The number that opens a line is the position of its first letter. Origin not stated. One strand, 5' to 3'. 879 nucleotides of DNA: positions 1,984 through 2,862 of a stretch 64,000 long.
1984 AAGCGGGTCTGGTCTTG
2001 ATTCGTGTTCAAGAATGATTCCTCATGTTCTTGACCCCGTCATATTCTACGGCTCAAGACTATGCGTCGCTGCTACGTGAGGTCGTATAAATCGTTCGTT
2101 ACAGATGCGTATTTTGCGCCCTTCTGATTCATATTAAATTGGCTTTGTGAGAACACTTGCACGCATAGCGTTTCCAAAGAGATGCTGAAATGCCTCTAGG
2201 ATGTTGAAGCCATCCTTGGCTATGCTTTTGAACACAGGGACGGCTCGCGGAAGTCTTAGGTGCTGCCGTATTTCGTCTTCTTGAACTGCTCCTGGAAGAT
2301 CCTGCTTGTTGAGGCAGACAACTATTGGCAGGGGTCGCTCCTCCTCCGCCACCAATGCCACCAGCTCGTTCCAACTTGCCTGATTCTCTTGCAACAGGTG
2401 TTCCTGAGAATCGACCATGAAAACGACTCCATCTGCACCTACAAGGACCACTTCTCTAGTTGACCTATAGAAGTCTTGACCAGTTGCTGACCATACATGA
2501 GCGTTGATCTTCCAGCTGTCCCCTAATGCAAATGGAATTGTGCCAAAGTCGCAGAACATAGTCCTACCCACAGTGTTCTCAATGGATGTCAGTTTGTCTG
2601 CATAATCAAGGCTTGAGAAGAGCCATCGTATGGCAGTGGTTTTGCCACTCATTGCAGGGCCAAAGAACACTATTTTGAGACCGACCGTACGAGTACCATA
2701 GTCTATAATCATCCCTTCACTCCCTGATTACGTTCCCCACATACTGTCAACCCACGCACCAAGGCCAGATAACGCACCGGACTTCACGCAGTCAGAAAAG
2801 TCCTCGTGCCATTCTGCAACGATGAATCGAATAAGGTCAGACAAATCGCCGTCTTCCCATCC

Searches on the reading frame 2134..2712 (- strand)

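Call 55: search_protein_families(library=pfam, proteins=[window:2134-2712:-], max_evalue=0.001)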
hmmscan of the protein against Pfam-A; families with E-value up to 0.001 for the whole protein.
window:2134-2712:- (192 aa): 8 families
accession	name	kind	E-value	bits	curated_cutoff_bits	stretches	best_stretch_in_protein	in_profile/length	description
PF00025.27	Arf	-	2.7e-13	50.2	22.3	1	22-179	9-171/174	ADP-ribosylation factor family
PF08477.19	Roc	-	1.4e-08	35.4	27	1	13-138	1-119/119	Ras of Complex, Roc, domain of DAPkinase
PF00071.28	Ras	-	3.2e-08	33.8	21.6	1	13-180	1-158/162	Ras family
PF09439.16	SRPRB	-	0.0001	22.1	25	1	13-152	5-134/178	Signal recognition particle receptor beta subunit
PF00009.33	GTP_EFTU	-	0.00023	21.3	26.5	1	79-172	79-176/188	Elongation factor Tu GTP binding domain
PF19993.5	DO-GTPase2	-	0.00049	20.3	27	0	87-153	114-189/226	Double-GTPase 2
PF13401.12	AAA_22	-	0.00067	20.4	27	0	14-133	8-121/130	AAA domain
PF04670.18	Gtr1_RagA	-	0.00091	19.2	22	0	13-148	1-132/232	Gtr1/RagA G protein conserved region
